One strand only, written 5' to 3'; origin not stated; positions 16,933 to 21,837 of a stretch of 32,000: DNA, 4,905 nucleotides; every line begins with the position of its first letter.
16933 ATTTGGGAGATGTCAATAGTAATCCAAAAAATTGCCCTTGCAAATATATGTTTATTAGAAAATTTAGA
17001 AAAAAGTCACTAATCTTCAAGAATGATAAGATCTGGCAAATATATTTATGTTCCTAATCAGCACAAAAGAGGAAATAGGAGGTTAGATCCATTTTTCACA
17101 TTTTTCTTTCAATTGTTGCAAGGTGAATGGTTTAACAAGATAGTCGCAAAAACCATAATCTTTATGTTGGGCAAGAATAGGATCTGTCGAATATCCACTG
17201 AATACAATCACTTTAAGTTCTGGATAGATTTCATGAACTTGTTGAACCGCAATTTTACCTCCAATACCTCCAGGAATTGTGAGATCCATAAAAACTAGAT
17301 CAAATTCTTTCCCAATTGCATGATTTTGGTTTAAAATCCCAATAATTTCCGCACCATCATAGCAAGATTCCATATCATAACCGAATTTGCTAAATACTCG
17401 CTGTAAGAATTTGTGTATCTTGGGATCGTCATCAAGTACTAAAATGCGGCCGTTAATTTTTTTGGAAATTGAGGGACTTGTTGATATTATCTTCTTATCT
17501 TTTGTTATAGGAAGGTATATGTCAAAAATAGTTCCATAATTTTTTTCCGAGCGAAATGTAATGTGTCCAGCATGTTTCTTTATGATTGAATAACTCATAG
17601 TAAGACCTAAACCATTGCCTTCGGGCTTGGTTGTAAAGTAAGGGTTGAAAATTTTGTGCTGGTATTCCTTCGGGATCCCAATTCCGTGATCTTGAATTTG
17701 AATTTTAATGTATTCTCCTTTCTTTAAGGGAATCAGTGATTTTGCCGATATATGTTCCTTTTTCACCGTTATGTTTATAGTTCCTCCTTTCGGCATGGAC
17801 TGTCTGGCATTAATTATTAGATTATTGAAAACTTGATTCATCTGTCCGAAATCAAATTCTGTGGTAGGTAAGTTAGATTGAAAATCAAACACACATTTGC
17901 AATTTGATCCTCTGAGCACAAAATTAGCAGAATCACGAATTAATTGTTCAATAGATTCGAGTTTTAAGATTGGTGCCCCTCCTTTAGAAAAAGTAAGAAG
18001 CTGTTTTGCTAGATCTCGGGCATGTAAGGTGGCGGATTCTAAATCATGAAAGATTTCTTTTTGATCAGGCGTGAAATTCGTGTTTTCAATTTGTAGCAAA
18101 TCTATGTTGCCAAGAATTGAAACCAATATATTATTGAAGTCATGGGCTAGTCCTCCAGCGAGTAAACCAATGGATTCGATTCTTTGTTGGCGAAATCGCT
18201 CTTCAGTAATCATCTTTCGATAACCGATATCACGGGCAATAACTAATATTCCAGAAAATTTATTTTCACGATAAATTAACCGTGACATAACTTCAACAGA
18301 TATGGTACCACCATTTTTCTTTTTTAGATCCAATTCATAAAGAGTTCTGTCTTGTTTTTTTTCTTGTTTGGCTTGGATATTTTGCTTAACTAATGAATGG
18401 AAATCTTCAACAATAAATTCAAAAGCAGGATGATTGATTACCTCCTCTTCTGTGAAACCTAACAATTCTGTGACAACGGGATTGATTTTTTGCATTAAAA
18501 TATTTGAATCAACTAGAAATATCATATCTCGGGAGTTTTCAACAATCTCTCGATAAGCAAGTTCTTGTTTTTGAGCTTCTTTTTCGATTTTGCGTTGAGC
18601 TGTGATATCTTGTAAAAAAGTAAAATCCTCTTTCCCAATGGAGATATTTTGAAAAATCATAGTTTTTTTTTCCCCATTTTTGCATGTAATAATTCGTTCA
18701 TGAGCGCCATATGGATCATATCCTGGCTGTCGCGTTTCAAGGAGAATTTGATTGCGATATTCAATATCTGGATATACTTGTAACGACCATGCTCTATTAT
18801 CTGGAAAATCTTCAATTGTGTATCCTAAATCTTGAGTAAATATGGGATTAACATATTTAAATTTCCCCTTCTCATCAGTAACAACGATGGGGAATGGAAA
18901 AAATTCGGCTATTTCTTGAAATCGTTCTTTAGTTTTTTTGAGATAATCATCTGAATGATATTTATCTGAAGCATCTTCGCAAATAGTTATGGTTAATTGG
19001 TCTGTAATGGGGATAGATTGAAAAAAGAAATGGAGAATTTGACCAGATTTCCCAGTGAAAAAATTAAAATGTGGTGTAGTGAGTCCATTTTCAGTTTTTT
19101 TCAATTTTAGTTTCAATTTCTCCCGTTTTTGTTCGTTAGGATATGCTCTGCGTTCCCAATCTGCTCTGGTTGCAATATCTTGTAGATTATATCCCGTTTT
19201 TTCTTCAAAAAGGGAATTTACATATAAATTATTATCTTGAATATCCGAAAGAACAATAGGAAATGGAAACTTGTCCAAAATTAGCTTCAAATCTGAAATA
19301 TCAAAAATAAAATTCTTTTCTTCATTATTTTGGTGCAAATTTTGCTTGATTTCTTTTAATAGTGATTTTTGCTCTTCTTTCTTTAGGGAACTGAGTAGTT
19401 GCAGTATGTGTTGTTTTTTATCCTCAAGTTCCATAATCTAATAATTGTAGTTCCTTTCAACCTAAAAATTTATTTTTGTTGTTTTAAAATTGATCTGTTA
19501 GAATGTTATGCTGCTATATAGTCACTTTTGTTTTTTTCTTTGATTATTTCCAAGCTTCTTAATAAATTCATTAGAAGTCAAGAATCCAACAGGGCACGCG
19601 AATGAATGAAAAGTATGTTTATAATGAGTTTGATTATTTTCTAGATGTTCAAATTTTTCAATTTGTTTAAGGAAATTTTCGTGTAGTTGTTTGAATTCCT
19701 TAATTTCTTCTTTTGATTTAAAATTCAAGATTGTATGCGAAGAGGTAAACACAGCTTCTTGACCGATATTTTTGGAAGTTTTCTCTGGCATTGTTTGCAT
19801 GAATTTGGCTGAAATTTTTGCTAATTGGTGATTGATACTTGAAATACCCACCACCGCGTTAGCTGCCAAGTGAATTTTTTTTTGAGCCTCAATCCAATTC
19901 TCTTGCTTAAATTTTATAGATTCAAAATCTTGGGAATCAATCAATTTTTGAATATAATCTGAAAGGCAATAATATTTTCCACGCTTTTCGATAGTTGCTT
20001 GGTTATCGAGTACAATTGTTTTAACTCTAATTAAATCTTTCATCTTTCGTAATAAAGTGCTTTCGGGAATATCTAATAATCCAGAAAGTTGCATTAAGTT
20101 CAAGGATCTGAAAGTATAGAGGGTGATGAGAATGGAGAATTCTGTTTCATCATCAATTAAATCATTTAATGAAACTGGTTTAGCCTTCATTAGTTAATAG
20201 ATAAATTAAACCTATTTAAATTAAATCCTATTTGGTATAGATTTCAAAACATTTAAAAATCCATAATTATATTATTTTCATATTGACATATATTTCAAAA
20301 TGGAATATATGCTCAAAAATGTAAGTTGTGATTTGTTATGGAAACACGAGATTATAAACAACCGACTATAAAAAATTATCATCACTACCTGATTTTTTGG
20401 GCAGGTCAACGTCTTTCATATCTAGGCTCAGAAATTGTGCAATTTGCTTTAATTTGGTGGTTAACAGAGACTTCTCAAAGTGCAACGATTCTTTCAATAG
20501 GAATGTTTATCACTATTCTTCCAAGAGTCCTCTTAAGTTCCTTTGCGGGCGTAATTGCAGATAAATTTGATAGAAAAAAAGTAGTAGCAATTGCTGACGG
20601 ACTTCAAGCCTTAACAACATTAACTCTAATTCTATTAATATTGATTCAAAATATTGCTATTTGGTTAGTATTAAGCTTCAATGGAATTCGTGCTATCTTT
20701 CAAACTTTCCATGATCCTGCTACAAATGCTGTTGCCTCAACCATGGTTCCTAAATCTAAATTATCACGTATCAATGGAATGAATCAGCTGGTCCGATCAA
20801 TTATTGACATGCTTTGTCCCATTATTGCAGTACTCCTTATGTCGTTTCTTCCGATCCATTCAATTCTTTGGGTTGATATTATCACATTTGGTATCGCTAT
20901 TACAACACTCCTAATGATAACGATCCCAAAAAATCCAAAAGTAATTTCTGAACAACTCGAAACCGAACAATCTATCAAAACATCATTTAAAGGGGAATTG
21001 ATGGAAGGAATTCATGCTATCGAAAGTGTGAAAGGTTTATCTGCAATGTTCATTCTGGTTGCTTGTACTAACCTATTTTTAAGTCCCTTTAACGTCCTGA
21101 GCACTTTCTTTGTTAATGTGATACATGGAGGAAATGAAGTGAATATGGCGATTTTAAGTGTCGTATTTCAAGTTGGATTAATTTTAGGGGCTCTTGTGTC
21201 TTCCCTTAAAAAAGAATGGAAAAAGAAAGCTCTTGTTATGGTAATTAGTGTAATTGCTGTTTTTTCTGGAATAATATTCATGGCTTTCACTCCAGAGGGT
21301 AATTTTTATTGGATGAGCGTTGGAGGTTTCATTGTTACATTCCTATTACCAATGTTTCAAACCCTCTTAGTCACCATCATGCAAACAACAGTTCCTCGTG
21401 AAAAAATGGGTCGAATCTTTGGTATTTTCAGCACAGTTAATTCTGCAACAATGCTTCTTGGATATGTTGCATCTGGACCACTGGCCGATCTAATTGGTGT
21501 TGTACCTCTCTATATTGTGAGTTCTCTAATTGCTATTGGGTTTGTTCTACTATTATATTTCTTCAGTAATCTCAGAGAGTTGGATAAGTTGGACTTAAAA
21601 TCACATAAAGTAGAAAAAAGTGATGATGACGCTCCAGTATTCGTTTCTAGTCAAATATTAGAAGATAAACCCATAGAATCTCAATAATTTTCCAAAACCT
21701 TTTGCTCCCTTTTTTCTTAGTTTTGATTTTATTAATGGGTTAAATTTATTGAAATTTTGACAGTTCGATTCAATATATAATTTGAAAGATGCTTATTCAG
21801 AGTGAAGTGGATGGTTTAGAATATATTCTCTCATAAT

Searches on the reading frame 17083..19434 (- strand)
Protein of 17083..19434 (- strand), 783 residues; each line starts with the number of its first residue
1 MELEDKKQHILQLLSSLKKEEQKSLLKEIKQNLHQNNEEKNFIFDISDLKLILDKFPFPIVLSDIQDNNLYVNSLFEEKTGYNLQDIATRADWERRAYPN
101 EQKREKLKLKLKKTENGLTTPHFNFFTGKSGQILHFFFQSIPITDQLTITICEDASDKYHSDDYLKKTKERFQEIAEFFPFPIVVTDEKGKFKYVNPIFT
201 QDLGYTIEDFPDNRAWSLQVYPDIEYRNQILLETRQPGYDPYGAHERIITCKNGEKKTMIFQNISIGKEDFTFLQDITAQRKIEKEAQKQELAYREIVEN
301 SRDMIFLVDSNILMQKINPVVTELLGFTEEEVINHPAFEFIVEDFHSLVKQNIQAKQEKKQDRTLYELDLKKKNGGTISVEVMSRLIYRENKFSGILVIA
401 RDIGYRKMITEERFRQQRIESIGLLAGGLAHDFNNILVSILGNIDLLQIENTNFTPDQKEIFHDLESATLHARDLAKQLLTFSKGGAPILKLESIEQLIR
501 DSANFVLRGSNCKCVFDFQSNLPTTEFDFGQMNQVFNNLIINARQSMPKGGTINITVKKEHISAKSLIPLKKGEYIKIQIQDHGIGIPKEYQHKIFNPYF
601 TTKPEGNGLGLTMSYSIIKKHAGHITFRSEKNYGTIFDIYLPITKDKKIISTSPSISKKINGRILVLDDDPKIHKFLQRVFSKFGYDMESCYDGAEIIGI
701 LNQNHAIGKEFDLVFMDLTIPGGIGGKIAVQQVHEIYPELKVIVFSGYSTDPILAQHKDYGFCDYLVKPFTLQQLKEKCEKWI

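Call 13: search_protein_families(library=pfam, proteins=[window:17083-19434:-], max_evalue=0.001)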
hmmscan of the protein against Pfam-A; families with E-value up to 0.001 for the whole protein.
window:17083-19434:- (783 aa): 8 families
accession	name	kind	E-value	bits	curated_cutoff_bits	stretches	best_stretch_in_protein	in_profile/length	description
PF00989.32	PAS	-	4.1e-24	85.2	22.6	1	294-403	3-113/113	PAS fold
PF02518.31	HATPase_c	-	2.9e-21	76.4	26.4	1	531-644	5-110/111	Histidine kinase-, DNA gyrase B-, and HSP90-like ATPase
PF00072.30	Response_reg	-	3e-18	66.4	30.2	1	664-778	1-109/111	Response regulator receiver domain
PF13426.13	PAS_9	-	1.7e-16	60.8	27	1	303-403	2-101/103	PAS domain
PF13188.13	PAS_8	-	7.8e-12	45.1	21.8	0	170-212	1-43/65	PAS domain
PF08447.18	PAS_3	-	3.2e-11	43.8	25.6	1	317-391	4-79/89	PAS fold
PF08448.16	PAS_4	-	1.8e-09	38.2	23.1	1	298-406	1-108/110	PAS fold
PF00512.31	HisKA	-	1e-06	29.1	26.9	1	424-486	4-64/66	His Kinase A (phospho-acceptor) domain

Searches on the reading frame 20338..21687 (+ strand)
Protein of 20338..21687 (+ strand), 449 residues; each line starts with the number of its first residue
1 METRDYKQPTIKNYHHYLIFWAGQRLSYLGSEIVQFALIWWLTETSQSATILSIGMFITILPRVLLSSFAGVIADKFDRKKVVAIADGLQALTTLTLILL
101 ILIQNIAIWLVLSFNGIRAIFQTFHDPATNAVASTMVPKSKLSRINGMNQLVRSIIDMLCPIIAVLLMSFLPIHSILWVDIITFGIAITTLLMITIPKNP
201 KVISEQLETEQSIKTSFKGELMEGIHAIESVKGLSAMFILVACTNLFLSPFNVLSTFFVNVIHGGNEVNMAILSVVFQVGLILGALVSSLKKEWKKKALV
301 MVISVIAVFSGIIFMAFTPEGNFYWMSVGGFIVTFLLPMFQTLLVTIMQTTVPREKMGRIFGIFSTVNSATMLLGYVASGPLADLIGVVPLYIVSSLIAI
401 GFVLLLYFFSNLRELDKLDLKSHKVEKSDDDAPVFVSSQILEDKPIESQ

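Call 13: search_protein_families(library=pfam, proteins=[window:20338-21687:+], max_evalue=0.001)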
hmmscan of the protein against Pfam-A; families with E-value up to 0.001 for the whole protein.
window:20338-21687:+ (449 aa): 3 families
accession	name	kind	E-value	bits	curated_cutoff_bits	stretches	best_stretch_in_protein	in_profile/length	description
PF07690.21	MFS_1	-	3.9e-33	115.3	33.4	1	22-375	3-346/347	Major Facilitator Superfamily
PF05977.19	MFS_3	-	2.9e-23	82.6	27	1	17-424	12-407/524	Transmembrane secretion effector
PF13347.12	MFS_2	-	8.3e-09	34.9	27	1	106-387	96-385/427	MFS/sugar transport protein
